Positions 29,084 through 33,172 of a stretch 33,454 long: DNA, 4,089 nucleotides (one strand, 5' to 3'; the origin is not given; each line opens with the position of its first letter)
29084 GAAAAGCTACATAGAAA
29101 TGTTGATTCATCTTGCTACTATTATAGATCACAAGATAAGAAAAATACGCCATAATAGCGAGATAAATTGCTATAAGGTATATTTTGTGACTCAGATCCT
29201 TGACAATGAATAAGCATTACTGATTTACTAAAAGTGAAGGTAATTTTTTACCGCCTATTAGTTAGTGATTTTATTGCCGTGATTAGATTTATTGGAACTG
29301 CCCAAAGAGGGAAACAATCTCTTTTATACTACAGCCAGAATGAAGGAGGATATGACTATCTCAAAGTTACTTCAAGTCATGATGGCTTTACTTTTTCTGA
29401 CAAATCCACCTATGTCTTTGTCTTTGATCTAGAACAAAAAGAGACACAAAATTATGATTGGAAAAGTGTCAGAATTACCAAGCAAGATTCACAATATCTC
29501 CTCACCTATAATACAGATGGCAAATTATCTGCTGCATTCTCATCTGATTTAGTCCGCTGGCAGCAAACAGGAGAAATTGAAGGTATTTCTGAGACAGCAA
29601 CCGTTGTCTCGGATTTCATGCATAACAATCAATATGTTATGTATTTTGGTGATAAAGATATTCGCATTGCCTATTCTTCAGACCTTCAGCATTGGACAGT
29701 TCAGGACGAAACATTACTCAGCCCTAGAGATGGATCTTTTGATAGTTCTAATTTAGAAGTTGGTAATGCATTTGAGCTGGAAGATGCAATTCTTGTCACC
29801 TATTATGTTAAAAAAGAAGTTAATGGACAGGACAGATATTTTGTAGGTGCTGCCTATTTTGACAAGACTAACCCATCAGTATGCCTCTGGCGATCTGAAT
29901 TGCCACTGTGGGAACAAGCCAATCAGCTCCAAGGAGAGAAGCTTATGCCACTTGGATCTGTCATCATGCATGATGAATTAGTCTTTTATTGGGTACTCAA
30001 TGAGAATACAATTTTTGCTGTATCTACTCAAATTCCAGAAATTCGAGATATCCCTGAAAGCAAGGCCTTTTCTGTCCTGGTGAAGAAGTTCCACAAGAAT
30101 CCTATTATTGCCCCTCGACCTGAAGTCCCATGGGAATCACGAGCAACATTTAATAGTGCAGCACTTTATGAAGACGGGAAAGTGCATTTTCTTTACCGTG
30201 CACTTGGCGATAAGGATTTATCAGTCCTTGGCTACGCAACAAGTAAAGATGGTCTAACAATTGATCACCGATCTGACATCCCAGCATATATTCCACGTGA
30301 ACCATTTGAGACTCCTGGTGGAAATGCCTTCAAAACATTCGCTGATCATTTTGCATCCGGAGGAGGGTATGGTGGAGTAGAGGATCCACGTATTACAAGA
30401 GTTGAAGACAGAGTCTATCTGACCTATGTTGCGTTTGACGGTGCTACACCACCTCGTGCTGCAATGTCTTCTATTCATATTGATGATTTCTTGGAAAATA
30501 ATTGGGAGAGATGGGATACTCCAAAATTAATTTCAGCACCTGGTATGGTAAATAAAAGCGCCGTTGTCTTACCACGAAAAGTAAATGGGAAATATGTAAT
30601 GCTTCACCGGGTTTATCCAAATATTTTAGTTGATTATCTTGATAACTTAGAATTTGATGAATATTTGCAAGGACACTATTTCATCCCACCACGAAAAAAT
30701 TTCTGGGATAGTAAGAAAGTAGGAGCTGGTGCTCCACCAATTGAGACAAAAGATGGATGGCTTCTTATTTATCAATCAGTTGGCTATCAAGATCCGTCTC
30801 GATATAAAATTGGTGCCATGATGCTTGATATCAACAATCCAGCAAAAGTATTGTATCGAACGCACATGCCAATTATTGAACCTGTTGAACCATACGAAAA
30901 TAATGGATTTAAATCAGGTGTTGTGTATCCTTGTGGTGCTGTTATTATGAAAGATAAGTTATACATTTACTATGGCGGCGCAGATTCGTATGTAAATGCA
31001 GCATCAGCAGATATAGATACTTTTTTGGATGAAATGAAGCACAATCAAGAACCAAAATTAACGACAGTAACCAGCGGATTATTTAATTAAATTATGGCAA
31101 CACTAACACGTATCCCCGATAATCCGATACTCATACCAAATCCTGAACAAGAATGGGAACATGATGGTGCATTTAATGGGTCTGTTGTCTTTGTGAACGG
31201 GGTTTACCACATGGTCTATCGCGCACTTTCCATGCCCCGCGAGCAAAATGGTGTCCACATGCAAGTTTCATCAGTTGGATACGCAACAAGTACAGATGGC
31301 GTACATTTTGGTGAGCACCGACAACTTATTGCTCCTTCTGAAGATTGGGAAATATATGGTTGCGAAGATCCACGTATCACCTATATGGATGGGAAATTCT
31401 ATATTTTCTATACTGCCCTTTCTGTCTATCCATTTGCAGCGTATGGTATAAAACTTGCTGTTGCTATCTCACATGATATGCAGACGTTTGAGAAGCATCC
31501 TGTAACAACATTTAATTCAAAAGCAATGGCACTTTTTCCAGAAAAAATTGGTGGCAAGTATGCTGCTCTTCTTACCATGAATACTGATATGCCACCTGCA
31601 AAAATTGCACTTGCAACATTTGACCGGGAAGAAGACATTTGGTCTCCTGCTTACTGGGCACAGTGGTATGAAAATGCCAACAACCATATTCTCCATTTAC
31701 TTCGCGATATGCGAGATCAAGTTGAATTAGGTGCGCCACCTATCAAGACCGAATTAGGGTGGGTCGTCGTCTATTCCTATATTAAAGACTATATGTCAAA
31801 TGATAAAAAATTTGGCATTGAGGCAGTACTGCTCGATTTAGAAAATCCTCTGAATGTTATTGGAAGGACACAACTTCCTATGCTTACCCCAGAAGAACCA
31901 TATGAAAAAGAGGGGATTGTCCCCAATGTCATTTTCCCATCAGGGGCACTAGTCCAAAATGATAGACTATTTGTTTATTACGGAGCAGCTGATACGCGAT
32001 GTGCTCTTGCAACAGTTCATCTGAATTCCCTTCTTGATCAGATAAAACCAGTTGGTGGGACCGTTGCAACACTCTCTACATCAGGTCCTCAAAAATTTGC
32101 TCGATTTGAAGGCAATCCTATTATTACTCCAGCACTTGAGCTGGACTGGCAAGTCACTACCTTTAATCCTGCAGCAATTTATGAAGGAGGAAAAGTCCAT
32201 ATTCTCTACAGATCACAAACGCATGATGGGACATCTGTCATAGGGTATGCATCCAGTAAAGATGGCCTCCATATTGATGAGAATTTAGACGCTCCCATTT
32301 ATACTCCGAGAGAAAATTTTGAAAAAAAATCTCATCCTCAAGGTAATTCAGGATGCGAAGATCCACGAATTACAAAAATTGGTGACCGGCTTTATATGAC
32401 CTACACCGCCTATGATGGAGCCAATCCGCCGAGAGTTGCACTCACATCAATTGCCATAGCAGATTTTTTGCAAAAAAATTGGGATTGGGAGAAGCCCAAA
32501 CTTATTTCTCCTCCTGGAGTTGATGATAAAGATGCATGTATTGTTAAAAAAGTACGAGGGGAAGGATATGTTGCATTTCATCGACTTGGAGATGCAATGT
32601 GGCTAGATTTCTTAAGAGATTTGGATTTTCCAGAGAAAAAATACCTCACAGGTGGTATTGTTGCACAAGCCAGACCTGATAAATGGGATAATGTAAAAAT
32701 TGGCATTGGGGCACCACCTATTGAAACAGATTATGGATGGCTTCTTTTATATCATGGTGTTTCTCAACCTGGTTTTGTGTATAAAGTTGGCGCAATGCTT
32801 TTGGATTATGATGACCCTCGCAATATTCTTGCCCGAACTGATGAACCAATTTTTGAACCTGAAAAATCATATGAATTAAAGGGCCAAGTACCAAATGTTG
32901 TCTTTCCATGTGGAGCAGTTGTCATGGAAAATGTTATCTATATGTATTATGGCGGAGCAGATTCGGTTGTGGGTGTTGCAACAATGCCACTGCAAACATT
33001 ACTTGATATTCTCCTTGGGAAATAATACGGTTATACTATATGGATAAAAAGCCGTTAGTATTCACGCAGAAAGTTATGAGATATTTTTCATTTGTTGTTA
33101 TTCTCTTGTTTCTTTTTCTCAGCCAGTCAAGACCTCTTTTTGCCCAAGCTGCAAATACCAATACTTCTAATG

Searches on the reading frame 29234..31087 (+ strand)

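Call 29: search_protein_families(library=pfam, proteins=[window:29234-31087:+], max_evalue=0.001)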
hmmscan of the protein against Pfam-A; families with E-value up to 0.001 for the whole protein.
window:29234-31087:+ (618 aa): 1 family
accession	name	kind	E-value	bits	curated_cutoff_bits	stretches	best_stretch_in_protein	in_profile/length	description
PF04041.19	Glyco_hydro_130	-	1.1e-57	195.8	26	2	284-602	3-319/320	beta-1,4-mannooligosaccharide phosphorylase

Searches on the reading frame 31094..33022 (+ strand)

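Call 29: search_protein_families(library=pfam, proteins=[window:31094-33022:+], max_evalue=0.001)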
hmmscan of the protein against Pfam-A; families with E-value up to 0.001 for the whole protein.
window:31094-33022:+ (643 aa): 3 families
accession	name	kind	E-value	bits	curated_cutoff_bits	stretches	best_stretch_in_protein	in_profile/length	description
PF04041.19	Glyco_hydro_130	-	9.8e-109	363.6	26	2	353-640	32-318/320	beta-1,4-mannooligosaccharide phosphorylase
PF00251.26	Glyco_hydro_32N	-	1.5e-05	25.2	22.1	1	17-134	4-113/307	Glycosyl hydrolases family 32 N-terminal domain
PF04616.20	Glyco_hydro_43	-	0.00018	21.4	32.2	0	61-108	35-85/288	Glycosyl hydrolases family 43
